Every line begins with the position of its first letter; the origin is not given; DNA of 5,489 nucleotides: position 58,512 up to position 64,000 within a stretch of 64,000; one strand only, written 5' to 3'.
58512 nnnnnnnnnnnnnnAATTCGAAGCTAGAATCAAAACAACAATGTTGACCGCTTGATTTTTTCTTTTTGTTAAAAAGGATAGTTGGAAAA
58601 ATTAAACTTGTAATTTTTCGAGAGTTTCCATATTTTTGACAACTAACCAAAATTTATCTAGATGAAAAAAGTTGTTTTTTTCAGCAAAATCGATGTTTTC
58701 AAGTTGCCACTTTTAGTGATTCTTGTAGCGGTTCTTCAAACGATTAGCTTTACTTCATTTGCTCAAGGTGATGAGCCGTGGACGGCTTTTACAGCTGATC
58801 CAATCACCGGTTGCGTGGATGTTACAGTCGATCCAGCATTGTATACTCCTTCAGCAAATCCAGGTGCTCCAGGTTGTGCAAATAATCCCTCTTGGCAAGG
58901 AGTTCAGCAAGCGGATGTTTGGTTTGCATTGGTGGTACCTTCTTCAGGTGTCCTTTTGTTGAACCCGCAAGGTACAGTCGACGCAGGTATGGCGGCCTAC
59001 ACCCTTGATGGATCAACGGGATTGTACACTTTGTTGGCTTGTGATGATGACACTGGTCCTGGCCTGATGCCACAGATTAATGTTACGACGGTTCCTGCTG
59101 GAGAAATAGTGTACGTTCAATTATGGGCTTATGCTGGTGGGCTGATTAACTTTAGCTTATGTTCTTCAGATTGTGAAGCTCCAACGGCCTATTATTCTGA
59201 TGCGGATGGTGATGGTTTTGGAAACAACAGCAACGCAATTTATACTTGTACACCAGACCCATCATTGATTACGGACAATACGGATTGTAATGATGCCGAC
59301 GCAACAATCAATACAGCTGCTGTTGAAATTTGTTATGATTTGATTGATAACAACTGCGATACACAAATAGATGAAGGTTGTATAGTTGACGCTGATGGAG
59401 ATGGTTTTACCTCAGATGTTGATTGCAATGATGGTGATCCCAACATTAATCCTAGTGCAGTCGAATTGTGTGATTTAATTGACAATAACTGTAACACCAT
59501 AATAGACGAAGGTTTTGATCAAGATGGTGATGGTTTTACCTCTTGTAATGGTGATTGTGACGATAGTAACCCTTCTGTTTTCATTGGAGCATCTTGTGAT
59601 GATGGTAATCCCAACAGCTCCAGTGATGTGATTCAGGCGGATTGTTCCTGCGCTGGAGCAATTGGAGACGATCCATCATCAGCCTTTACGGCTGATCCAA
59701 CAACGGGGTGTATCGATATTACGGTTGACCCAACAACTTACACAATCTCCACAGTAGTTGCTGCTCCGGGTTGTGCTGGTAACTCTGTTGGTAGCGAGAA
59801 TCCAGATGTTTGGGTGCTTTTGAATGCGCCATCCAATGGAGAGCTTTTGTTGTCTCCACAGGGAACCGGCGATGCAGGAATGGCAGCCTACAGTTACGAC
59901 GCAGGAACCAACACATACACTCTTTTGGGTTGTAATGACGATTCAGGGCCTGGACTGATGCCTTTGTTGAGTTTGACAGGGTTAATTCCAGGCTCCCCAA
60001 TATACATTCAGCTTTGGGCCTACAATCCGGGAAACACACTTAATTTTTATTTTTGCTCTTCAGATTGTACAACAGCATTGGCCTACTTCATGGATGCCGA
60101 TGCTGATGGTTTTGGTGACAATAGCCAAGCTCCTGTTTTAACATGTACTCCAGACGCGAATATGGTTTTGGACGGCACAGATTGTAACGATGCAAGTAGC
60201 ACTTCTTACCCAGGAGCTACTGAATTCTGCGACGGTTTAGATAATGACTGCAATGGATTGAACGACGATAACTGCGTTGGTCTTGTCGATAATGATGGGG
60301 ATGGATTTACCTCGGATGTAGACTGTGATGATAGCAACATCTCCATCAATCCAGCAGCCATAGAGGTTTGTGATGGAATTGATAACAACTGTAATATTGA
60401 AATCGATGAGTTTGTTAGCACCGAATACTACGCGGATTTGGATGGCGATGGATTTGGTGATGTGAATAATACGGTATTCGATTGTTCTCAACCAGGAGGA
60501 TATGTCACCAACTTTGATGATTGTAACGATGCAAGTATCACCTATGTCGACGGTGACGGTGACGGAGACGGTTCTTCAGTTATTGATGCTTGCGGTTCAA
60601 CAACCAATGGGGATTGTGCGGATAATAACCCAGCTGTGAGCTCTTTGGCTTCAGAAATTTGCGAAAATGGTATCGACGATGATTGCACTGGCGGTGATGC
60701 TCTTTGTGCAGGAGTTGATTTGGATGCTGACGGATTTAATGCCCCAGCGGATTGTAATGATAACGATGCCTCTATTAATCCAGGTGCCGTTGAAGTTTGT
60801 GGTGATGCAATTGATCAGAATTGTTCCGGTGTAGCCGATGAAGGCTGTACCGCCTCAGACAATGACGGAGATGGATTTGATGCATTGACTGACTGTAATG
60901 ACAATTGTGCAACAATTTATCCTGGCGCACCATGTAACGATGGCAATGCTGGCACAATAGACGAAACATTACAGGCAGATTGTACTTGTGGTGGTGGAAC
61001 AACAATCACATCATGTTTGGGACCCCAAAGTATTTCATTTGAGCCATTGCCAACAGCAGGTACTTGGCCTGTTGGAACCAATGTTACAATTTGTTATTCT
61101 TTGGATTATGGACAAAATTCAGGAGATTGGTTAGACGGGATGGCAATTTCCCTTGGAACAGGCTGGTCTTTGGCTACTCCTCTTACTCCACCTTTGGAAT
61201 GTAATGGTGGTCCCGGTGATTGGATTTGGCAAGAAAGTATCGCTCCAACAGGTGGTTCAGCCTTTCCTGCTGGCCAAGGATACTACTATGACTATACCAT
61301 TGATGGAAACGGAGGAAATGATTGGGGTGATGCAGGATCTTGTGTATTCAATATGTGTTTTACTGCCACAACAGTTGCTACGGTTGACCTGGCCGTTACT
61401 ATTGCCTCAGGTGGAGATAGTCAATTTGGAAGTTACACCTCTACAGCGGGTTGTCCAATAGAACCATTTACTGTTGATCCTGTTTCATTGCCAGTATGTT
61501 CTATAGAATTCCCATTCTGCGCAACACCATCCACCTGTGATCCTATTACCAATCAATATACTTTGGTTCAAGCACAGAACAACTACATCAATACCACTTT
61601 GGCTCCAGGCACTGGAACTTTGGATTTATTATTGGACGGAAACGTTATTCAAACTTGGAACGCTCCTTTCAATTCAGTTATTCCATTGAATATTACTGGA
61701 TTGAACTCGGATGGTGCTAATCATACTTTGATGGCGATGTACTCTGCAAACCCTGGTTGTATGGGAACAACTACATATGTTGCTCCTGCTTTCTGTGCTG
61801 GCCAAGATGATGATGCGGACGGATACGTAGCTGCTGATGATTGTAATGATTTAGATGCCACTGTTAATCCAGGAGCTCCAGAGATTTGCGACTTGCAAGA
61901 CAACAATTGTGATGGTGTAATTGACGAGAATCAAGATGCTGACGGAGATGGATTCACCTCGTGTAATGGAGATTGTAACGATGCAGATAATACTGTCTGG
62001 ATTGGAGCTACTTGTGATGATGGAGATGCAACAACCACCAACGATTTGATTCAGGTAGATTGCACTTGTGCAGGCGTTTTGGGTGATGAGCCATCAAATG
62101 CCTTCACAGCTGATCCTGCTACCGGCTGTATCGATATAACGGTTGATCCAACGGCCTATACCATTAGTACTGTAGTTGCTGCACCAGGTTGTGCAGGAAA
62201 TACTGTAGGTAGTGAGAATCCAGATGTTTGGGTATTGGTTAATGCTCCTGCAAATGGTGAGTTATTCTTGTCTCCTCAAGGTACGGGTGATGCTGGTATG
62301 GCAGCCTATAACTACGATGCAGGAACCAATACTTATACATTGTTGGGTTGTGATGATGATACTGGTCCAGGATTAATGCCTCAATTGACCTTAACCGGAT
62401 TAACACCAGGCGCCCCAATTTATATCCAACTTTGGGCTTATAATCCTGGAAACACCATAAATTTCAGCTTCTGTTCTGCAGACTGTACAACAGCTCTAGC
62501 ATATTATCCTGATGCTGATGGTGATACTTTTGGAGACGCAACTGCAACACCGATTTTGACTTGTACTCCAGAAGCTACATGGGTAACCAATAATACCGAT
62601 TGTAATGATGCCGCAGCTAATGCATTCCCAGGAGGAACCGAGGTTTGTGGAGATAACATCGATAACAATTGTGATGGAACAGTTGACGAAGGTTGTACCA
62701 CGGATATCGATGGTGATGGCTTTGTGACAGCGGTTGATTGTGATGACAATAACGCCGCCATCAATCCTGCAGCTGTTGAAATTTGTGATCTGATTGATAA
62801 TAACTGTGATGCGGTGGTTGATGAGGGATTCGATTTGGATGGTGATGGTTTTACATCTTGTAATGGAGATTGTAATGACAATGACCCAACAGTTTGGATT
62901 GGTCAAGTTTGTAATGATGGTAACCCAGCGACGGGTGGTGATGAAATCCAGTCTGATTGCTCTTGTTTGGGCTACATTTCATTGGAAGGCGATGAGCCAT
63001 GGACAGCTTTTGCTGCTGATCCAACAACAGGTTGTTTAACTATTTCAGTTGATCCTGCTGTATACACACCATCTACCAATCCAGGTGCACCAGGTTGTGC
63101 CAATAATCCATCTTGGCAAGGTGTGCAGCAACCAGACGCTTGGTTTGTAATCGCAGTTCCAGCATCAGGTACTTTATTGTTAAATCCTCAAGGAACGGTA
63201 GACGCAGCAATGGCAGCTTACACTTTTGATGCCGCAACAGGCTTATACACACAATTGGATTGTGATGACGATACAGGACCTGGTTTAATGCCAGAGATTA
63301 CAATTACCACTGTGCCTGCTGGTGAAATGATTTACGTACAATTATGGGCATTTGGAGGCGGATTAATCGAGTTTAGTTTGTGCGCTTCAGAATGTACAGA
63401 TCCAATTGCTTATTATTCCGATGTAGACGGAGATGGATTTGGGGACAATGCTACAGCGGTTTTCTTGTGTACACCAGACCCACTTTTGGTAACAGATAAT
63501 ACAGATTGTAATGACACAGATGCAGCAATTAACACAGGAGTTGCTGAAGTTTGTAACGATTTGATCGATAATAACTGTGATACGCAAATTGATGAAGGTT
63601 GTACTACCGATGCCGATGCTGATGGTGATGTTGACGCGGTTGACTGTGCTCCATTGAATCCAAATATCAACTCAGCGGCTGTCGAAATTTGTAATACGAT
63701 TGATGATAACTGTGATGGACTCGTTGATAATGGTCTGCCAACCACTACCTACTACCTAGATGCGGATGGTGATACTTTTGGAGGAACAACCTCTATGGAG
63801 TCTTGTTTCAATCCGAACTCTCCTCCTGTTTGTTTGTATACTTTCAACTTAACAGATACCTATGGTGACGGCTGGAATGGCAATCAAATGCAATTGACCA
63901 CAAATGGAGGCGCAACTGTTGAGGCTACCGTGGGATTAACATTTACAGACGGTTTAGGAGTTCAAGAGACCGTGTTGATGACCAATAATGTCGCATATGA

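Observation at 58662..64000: Giant ORF missing from the supplied ORF track: more than 1779 codons open to the window end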

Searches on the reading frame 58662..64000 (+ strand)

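Call 3: search_protein_families(library=pfam, proteins=[window:58662-64000:+], max_evalue=0.01)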
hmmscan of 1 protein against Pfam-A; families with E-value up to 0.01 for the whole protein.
window:58662-64000:+ (1779 aa): 1 family
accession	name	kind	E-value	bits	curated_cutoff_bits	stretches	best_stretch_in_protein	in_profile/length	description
PF11617.13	Cu-binding_MopE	-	3.1e-88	290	27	11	697-727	1-30/30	Putative metal-binding motif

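Call 4: search_protein_families(library=ncbifam, proteins=[window:58662-64000:+], max_evalue=0.01)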
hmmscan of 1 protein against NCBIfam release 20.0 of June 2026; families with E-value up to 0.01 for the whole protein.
window:58662-64000:+ (1779 aa): 0 families

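Call 6: find_homologous_proteins(query=window:58662-64000:+, max_evalue=0.00001)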
Query window:58662-64000:+ (1779 aa): 1695 proteins with E <= 0.00001 among 8000 candidates; the best 120 are listed.
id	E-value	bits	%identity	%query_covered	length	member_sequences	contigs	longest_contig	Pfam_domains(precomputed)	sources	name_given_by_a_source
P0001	0.0e+0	3398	84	86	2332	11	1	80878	PF11617.14,PF18962.8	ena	-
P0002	0.0e+0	3369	82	86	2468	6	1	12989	PF11617.14,PF18962.8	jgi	jgi:hypothetical protein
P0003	0.0e+0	3291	80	86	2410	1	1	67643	PF11617.14,PF18962.8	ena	-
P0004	0.0e+0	3271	82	86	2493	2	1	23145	PF11617.14,PF18962.8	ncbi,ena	-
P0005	0.0e+0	2946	55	95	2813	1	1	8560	PF11617.14,PF18962.8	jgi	jgi:hypothetical protein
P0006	0.0e+0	2903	75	72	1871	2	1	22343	PF11617.14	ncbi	ncbi:MAG: hypothetical protein RLY35_1419, partial [Bacteroidota bacterium]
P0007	0.0e+0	2813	72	86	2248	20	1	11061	PF11617.14,PF18962.8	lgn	-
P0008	0.0e+0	2714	68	86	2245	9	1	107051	PF11617.14,PF18962.8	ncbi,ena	-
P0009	0.0e+0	2651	63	91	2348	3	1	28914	PF11617.14,PF18962.8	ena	-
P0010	0.0e+0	2426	72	62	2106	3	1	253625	PF11617.14,PF18962.8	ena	-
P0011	0.0e+0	2300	96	53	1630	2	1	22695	PF11617.14,PF18962.8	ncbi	-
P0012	0.0e+0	2064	50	53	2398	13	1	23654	PF11617.14,PF18962.8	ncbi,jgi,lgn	jgi:hypothetical protein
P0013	0.0e+0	1950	84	53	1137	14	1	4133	PF11617.14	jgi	jgi:hypothetical protein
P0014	0.0e+0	1859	50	53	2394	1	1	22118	PF11617.14,PF18962.8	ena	-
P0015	0.0e+0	1690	55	65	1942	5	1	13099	PF11617.14,PF18962.8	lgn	-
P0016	0.0e+0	1540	33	33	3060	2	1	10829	PF22352.3,PF13585.13,PF11617.14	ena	-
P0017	0.0e+0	1537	33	36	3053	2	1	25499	PF22352.3,PF13585.13,PF11617.14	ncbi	-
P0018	0.0e+0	1527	32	33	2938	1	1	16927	PF22352.3,PF13585.13,PF11617.14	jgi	jgi:gliding motility-associated-like protein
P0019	0.0e+0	1488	33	36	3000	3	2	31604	PF22352.3,PF13585.13,PF11617.14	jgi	jgi:gliding motility-associated-like protein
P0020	0.0e+0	1483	51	52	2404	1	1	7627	PF11617.14,PF13927.13,PF18962.8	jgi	jgi:hypothetical protein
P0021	0.0e+0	1415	34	33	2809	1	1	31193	PF22352.3,PF13585.13,PF11617.14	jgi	jgi:gliding motility-associated-like protein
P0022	0.0e+0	1360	35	25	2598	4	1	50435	PF22352.3,PF13585.13,PF11617.14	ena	-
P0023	0.0e+0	1296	32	32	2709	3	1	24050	PF22352.3,PF13585.13,PF11617.14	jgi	jgi:gliding motility-associated-like protein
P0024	0.0e+0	1211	30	33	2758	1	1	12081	PF11617.14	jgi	jgi:hypothetical protein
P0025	0.0e+0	1184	33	24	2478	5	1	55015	PF22352.3,PF13585.13,PF11617.14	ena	-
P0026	0.0e+0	1139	34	17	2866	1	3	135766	PF22352.3,PF13585.13,PF11617.14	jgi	jgi:gliding motility-associated-like protein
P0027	0.0e+0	1131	33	32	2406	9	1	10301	PF22352.3,PF13585.13,PF11617.14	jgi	jgi:gliding motility-associated-like protein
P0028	0.0e+0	1063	29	35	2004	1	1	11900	PF22352.3,PF13585.13,PF11617.14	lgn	-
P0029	0.0e+0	1063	31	34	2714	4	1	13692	PF11617.14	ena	-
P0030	6.4e-283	960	32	33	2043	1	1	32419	PF22352.3,PF13585.13,PF11617.14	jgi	jgi:gliding motility-associated-like protein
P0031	3.9e-277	941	35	16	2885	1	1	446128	PF11617.14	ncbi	-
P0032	4.3e-277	941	31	37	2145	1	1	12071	PF00059.28,PF11617.14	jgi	jgi:hypothetical protein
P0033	1.7e-273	929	31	32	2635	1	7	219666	PF11617.14,PF18962.8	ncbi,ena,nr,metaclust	ncbi:MAG: hypothetical protein A3H98_00420 [Bacteroidetes bacterium RIFCSPLOWO2_02_FULL_36_8]|nr:MAG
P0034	3.6e-267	908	35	16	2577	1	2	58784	PF00059.28,PF11617.14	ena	-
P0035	2.0e-248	846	36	24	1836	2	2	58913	PF22352.3,PF13585.13,PF11617.14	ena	-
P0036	1.3e-245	836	36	13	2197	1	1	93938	PF11617.14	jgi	jgi:hypothetical protein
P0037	9.2e-242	824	38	16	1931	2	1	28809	PF19408.6,PF11617.14,PF18962.8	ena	-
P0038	1.3e-239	817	29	32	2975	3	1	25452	PF09064.16,PF11617.14,PF00932.26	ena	-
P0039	8.3e-237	807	36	16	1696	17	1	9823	PF13585.13,PF11617.14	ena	-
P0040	9.9e-233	794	27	33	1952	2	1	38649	PF04151.22,PF11617.14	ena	-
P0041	3.8e-232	792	29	30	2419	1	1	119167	PF11617.14,PF13385.14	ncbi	-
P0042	5.9e-232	791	36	16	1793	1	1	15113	PF13585.13,PF11617.14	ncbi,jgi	jgi:gliding motility-associated-like protein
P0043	6.2e-225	768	35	17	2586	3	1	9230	PF23237.2,PF11617.14,PF02494.23,PF16403.12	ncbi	ncbi:MAG: MopE-related protein, partial [Bacteroidota bacterium]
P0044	6.5e-221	755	35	16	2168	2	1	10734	PF00059.28,PF11617.14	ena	-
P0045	8.8e-221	754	34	16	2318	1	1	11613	PF00059.28,PF11617.14,PF18884.6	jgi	jgi:hypothetical protein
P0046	9.3e-221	754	30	33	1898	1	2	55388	PF22352.3,PF13585.13,PF11617.14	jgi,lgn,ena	-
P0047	7.8e-216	738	32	33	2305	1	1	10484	PF11617.14,PF18962.8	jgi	jgi:hypothetical protein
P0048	9.5e-216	738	36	16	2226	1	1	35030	PF00059.28,PF11617.14,PF18884.6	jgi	jgi:hypothetical protein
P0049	1.3e-215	737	32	33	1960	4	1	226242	PF13573.13,PF11617.14,PF02494.23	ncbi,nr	ncbi:MAG: HYR domain-containing protein [Bacteroidetes bacterium]|nr:HYR domain-containing protein [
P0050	1.1e-212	727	35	16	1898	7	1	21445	PF22352.3,PF13585.13,PF11617.14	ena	-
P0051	7.6e-205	701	31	34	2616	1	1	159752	PF11617.14,PF17957.8,PF18962.8,PF00149.34,PF16656.12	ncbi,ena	-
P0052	2.7e-201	690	31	25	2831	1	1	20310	PF11617.14,PF13540.13,PF25390.2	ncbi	ncbi:MAG: hypothetical protein RLZZ116_2235, partial [Planctomycetota bacterium]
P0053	1.7e-199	684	30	32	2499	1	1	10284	PF11617.14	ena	-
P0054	3.9e-198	679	30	31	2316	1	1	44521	PF01839.30,PF11617.14,PF22544.3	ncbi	ncbi:MAG: MopE-related protein [Myxococcota bacterium]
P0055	1.1e-197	678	37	16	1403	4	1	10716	PF13585.13,PF11617.14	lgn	-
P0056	4.6e-194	666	28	38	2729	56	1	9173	PF11617.14,PF01483.28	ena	-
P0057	3.1e-192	660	33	31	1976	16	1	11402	PF11617.14,PF18962.8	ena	-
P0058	3.2e-192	659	36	17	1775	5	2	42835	PF11617.14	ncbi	-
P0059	1.3e-191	657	33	34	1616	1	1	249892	PF11617.14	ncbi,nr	ncbi:MAG: putative metal-binding motif-containing protein [Thermodesulfobacteriota bacterium]|nr:put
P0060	4.2e-188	646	33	14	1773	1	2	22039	PF11617.14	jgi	-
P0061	5.2e-188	646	34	13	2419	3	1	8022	PF11617.14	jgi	jgi:hypothetical protein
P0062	1.7e-186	641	36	15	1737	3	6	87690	PF11617.14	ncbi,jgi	jgi:hypothetical protein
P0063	3.6e-185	636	36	16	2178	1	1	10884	PF22073.3,PF15780.12,PF11617.14,PF22544.3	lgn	-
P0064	2.4e-184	633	30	33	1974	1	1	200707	PF00059.28,PF11617.14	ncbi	-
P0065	5.2e-183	629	33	15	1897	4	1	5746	PF00059.28,PF11617.14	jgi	jgi:hypothetical protein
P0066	6.4e-182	625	37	16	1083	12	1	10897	PF13585.13,PF11617.14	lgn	-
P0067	1.4e-181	624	30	31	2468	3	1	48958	PF11617.14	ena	-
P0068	8.2e-179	615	41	16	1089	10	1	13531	PF13585.13,PF11617.14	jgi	jgi:gliding motility-associated-like protein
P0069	8.1e-176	605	30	33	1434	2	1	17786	PF00059.28,PF11617.14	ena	-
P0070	6.3e-175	602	33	16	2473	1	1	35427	PF11617.14,PF00932.26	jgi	-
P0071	1.9e-174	601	34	18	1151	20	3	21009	PF00240.30,PF13585.13,PF11617.14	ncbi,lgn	-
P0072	3.3e-173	596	36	15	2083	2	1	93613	PF13895.13,PF13573.13,PF26862.1,PF11617.14,PF18962.8,PF10000.16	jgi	jgi:hypothetical protein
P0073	7.1e-173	595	27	30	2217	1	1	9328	PF11617.14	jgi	jgi:MYXO-CTERM domain-containing protein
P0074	1.1e-172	595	28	31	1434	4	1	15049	PF13585.13,PF11617.14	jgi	jgi:gliding motility-associated-like protein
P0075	1.5e-172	594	29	31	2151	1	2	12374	PF15780.12,PF11617.14,PF22544.3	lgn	-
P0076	1.8e-172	594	31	24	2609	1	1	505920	PF11617.14,PF18962.8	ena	-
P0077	5.5e-171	589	27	31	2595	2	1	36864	PF01839.30,PF14312.13,PF00059.28,PF11617.14,PF13517.13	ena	-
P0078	2.8e-170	587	40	16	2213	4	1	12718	PF13573.13,PF11617.14,PF18962.8,PF07705.18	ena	-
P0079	5.5e-169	582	30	33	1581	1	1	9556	PF00059.28,PF11617.14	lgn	-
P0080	1.2e-168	581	34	32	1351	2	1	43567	PF04151.22,PF11617.14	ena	-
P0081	3.3e-168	580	30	32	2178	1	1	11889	PF13573.13,PF11617.14,PF18962.8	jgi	jgi:hypothetical protein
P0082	4.6e-166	573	41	12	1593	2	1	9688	PF11617.14,PF13927.13,PF17957.8,PF18962.8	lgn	-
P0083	5.8e-166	572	29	33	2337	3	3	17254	PF02140.24,PF11617.14,PF01483.28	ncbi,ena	-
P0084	6.2e-166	572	35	19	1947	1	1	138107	PF11617.14,PF17957.8,PF18962.8,PF00149.34,PF16656.12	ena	-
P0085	7.1e-166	572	29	33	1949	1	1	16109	PF11617.14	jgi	jgi:hypothetical protein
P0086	2.8e-165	570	47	6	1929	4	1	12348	PF11617.14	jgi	jgi:hypothetical protein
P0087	3.7e-165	570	36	15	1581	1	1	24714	PF00059.28,PF11617.14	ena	-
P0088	5.9e-165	569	30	31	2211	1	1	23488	PF11617.14,PF14258.13,PF13860.13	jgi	jgi:hypothetical protein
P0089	3.7e-164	566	30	39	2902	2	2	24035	PF11617.14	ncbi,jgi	jgi:hypothetical protein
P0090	9.0e-164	565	41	14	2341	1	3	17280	PF11617.14,PF00932.26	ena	-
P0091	7.1e-163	562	41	18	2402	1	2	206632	PF00801.27,PF11617.14,PF01186.23,PF18962.8,PF18911.7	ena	-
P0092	9.9e-163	562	29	33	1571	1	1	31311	PF11617.14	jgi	jgi:hypothetical protein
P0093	3.7e-162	560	34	20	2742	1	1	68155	PF11617.14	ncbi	-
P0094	3.9e-162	560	39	15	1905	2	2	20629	PF19408.6,PF11617.14,PF18962.8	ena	-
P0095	7.3e-162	559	32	33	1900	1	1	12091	PF11617.14,PF07603.18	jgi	jgi:hypothetical protein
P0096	1.3e-161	558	39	13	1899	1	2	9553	PF19408.6,PF11617.14,PF18962.8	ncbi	-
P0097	9.0e-161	555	44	15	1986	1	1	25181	PF00801.27,PF11617.14,PF01186.23,PF18962.8,PF18911.7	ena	-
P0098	6.2e-159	549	32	39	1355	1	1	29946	PF11617.14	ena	-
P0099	3.2e-158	547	38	17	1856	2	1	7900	PF13573.13,PF11617.14,PF18962.8,PF07705.18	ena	-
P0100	8.9e-158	545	29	31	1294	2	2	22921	PF13585.13,PF11617.14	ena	-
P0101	7.2e-157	542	28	33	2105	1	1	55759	PF02412.24,PF11617.14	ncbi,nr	ncbi:MAG: hypothetical protein GY716_14215, partial [bacterium]|nr:hypothetical protein [bacterium]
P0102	8.8e-156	539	30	31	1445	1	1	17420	PF11617.14,PF24272.2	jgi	jgi:hypothetical protein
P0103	5.4e-155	536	33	27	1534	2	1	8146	PF11617.14,PF18962.8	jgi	-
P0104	9.1e-155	535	29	32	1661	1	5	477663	PF11617.14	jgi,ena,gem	jgi:hypothetical protein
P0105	4.5e-154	533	37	12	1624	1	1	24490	PF22073.3,PF15780.12,PF11617.14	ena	-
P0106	1.5e-153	531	29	27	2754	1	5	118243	PF11617.14,PF13432.13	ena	-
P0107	1.0e-152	528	30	30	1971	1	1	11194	PF11617.14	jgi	jgi:hypothetical protein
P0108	1.1e-152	528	29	30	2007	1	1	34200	PF11617.14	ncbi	ncbi:MAG: MopE-related protein [Myxococcota bacterium]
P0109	1.2e-152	528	29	27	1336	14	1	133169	PF13585.13,PF11617.14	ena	-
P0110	7.5e-152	526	37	15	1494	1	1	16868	PF04151.22,PF11617.14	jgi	jgi:MYXO-CTERM domain-containing protein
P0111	2.2e-151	524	35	17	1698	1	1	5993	PF01839.30,PF12256.15,PF11617.14,PF13517.13,PF18962.8,PF24514.2,PF23759.2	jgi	jgi:hypothetical protein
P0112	7.6e-151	522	34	15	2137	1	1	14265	PF13229.13,PF11617.14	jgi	jgi:predicted outer membrane repeat protein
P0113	1.2e-150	522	31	33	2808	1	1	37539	PF11617.14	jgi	jgi:MYXO-CTERM domain-containing protein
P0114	1.7e-150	521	34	16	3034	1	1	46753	PF11617.14,PF12819.14,PF11721.15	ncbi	ncbi:MAG: MopE-related protein [Myxococcota bacterium]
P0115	1.2e-149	518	36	16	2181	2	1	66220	PF11617.14,PF00932.26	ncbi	-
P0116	2.3e-149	517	37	13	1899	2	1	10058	PF11617.14,PF07603.18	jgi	jgi:hypothetical protein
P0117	1.0e-148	515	32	16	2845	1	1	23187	PF11617.14,PF20009.5,PF13290.14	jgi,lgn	-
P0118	2.2e-148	514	38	16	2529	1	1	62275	PF11617.14,PF18962.8,PF15902.13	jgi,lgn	jgi:hypothetical protein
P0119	3.1e-148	514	34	16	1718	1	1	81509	PF11617.14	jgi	jgi:hypothetical protein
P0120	4.6e-148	513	41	13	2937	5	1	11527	PF11617.14,PF20009.5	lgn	-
